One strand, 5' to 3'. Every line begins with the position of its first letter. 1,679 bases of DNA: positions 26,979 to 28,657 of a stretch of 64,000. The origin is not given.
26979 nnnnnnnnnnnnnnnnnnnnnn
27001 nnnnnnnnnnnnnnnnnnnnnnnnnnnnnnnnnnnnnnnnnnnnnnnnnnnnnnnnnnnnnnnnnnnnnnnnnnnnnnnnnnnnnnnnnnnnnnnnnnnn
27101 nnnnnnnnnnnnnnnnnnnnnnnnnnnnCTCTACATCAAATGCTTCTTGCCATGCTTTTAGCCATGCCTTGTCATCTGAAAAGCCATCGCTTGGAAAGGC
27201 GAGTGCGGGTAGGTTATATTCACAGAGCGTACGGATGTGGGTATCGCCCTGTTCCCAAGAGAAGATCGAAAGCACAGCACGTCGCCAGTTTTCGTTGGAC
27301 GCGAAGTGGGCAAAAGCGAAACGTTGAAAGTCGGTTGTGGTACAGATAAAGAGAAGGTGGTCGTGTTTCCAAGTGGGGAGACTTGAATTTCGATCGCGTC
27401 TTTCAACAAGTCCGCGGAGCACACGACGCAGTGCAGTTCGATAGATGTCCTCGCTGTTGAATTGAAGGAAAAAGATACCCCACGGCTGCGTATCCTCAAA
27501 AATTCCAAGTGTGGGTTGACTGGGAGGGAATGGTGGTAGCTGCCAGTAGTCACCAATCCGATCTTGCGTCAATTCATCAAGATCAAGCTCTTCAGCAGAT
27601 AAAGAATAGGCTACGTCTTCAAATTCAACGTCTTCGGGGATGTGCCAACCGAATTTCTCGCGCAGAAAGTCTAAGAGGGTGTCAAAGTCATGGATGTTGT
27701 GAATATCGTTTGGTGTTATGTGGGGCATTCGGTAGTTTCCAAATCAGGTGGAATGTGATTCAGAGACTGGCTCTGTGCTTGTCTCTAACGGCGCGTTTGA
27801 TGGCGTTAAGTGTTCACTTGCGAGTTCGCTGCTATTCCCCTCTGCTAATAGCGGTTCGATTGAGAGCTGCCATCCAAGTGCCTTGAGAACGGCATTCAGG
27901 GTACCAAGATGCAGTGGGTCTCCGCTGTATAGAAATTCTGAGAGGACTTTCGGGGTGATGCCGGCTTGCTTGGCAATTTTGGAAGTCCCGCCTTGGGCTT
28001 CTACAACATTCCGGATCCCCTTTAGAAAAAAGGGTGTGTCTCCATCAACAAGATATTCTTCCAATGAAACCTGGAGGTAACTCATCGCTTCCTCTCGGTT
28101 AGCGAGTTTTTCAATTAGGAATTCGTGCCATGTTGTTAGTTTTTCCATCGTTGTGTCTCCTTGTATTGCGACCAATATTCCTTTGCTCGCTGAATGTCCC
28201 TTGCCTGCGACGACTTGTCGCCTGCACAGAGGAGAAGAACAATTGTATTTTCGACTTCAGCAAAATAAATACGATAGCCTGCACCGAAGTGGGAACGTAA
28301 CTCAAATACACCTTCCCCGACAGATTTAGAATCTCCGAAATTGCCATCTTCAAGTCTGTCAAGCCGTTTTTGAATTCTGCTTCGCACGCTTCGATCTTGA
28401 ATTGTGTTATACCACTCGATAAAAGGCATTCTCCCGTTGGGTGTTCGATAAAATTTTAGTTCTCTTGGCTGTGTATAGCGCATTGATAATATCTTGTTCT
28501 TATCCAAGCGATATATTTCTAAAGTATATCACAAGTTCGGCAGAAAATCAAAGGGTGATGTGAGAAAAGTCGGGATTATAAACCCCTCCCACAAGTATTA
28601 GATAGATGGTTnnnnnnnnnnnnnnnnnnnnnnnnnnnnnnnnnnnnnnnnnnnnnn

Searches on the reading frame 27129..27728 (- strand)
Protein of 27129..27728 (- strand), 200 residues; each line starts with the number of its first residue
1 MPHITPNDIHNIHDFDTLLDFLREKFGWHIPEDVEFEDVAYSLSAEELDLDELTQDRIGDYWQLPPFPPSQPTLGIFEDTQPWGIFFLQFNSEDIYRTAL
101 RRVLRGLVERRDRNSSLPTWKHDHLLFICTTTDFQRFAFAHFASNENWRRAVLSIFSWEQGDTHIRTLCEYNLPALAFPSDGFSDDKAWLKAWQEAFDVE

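Call 43: search_protein_families(library=padloc, proteins=[window:27129-27728:-], max_evalue=0.001)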
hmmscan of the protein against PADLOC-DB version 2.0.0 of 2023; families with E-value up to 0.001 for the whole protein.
window:27129-27728:- (200 aa): 0 families

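Call 92: find_related_loci(query=A4, collection=metagenome_contigs, flank=7000)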
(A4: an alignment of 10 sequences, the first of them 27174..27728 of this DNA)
Query A4 (185 aa) in metagenome_contigs; peptide patterns used: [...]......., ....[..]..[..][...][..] (x = any residue, [..] = any of these).
600 stretches matched a pattern (row limit reached: there are more); 439 encode a relative of the query (tblastn E <= 1e-3); the best 80 are kept; 80 distinct loci.
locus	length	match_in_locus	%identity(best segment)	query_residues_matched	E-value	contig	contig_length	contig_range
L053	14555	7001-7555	78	1-184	3e-97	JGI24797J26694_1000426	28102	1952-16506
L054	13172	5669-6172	47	9-185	1e-48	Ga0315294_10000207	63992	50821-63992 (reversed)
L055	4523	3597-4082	48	9-179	4e-48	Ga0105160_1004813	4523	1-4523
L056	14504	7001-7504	46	9-185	2e-46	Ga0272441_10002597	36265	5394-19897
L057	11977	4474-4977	44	9-185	5e-44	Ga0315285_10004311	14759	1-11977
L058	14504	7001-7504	43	9-185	1e-43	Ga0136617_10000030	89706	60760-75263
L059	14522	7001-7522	42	4-185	4e-43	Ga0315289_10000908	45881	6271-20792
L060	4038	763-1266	44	9-185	9e-43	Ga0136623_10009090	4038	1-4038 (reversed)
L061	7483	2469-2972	44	9-185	9e-43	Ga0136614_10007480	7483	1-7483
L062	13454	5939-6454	42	5-185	1e-42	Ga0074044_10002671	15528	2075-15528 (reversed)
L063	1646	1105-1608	43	9-185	7e-43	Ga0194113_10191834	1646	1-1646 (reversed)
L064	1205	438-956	45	2-185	2e-43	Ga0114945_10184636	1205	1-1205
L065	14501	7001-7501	45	4-181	8e-42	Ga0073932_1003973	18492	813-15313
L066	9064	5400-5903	41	9-185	1e-41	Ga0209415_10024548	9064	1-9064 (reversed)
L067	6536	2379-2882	41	9-185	1e-41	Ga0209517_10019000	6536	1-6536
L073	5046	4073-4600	41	1-185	3e-41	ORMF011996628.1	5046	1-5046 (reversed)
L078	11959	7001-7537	41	2-185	9e-41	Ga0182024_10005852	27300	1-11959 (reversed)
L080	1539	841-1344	42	9-185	3e-41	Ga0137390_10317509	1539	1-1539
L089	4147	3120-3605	42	8-181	3e-39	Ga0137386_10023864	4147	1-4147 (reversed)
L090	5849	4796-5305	42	2-185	6e-39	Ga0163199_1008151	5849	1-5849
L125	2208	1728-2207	37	1-170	3e-33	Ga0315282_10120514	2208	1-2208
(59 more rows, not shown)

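Call 99: search_protein_families(library=pfam, proteins=[L062:4380-5471:+, L065:5067-6194:+, L090:3695-4738:+, L125:640-1716:+, L089:1602-2699:+, L078:6230-6748:+, L080:141-833:+, L073:3361-3651:+, L073:3648-4046:+, L063:663-1070:+], max_evalue=0.001)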
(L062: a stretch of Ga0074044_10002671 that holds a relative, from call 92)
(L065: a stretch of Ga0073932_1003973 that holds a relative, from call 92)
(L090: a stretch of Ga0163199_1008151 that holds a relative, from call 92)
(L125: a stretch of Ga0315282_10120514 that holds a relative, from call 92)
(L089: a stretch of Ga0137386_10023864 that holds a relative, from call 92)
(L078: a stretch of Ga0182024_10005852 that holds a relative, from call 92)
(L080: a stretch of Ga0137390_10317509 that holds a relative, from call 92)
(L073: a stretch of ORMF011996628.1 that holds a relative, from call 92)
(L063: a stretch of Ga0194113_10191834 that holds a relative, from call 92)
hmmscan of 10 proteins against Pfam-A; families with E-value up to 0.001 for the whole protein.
L062:4380-5471:+ (363 aa): 2 families
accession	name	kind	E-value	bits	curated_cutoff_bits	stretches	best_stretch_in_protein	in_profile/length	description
PF06250.17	YhcG_C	-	3.9e-55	186.4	32.5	1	193-345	2-156/157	YhcG PDDEXK nuclease domain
PF17761.7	DUF1016_N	-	5.8e-43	146.7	32.8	1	36-172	1-137/137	DUF1016 N-terminal domain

L065:5067-6194:+ (375 aa): 2 families
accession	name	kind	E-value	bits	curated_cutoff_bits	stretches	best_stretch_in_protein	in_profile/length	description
PF17761.7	DUF1016_N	-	1.1e-48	165.3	32.8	1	35-171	1-137/137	DUF1016 N-terminal domain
PF06250.17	YhcG_C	-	8e-47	159.4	32.5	1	200-350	3-156/157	YhcG PDDEXK nuclease domain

L090:3695-4738:+ (347 aa): 1 family
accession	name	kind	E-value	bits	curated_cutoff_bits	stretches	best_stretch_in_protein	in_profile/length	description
PF02661.23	Fic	-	2.4e-16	60.8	24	1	107-211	1-91/93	Fic/DOC family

L125:640-1716:+ (358 aa): 3 families
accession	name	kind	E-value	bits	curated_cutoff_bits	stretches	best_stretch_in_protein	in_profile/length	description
PF06250.17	YhcG_C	-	6.7e-56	188.9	32.5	1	183-335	2-154/157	YhcG PDDEXK nuclease domain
PF17761.7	DUF1016_N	-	6e-46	156.4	32.8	1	24-158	1-137/137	DUF1016 N-terminal domain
PF17762.8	HTH_ParB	-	0.00069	20.2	22.6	0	104-154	49-100/102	ParB HTH domain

L089:1602-2699:+ (365 aa): 2 families
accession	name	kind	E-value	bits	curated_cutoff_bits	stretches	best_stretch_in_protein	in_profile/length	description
PF06250.17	YhcG_C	-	7.6e-55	185.5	32.5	1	189-341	2-156/157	YhcG PDDEXK nuclease domain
PF17761.7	DUF1016_N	-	6.9e-42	143.2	32.8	1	32-168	1-137/137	DUF1016 N-terminal domain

L078:6230-6748:+ (172 aa): 0 families

L080:141-833:+ (230 aa): 1 family
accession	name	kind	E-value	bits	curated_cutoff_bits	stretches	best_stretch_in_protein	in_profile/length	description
PF01797.21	Y1_Tnp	-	2.5e-05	24.8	23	1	68-133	28-94/121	Transposase IS200 like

L073:3361-3651:+ (96 aa): 1 family
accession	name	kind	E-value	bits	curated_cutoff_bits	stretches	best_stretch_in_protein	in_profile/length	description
PF07878.17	RHH_5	-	0.00064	19.8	26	0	14-35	5-26/43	CopG-like RHH_1 or ribbon-helix-helix domain, RHH_5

L073:3648-4046:+ (132 aa): 1 family
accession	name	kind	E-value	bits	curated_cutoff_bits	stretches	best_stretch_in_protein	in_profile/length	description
PF01850.27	PIN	-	4.3e-11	43.9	23.6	1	2-123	1-116/120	PIN domain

L063:663-1070:+ (135 aa): 1 family
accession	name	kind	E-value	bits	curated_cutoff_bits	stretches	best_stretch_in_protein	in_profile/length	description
PF02452.23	PemK_toxin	-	2.6e-28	98.9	23.1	1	23-128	1-107/109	PemK-like, MazF-like toxin of type II toxin-antitoxin system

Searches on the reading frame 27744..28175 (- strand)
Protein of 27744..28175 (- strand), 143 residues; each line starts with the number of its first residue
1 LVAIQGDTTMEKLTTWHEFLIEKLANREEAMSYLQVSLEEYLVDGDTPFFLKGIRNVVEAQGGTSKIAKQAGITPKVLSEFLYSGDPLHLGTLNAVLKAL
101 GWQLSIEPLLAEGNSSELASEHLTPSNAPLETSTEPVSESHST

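Call 8: search_protein_families(library=pfam, proteins=[window:27744-28175:-], max_evalue=0.01)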
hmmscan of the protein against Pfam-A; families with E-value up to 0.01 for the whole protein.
window:27744-28175:- (143 aa): 1 family
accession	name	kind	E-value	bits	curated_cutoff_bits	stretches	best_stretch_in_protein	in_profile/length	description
PF21716.3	dnstrm_HI1420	-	1.3e-07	31.9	27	1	22-107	9-89/90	Probable addiction module antidote protein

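Call 9: search_protein_families(library=padloc, proteins=[window:27744-28175:-], max_evalue=0.01)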
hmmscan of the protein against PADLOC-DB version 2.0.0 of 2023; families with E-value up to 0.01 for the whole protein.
window:27744-28175:- (143 aa): 0 families

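Call 24: search_protein_families(library=ncbifam, proteins=[window:27744-28175:-], max_evalue=0.01)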
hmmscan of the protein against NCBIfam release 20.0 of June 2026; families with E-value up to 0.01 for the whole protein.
window:27744-28175:- (143 aa): 1 family
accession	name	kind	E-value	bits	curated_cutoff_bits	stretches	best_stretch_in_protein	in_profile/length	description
TIGR02684.1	dnstrm_HI1420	hypoth_equivalog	7e-05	22.9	53.7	1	21-106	8-88/89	addiction module antidote protein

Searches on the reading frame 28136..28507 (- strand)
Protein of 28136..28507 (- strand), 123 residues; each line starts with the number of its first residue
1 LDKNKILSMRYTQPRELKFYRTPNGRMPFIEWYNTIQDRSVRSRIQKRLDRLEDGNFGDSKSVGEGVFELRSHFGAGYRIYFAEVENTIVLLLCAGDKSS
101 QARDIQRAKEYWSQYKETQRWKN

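Call 8: search_protein_families(library=pfam, proteins=[window:28136-28507:-], max_evalue=0.01)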
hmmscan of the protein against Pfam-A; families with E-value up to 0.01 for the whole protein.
window:28136-28507:- (123 aa): 1 family
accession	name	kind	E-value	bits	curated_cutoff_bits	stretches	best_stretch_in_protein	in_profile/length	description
PF05973.20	Gp49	-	5.7e-06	26.7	23.9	1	38-105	7-82/90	Phage derived protein Gp49-like (DUF891)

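Call 9: search_protein_families(library=padloc, proteins=[window:28136-28507:-], max_evalue=0.01)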
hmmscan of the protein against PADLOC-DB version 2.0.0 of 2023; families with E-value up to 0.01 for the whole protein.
window:28136-28507:- (123 aa): 2 families
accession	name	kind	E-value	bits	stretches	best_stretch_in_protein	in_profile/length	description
PDLC03897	NsnC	-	0.0016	16.2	1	61-110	238-289/298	-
PDLC01494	Csm4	-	0.0023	15.5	1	31-73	153-195/297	"CAS-III-A,CAS-III-D; effector_G5"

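Call 24: search_protein_families(library=ncbifam, proteins=[window:28136-28507:-], max_evalue=0.01)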
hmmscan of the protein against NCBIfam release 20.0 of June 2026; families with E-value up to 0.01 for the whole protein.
window:28136-28507:- (123 aa): 1 family
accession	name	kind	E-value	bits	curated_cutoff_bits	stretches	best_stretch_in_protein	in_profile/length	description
TIGR02683.1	upstrm_HI1419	hypoth_equivalog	1.1e-35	121.9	62.85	1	26-114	6-94/95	type II toxin-antitoxin system RelE/ParE family toxin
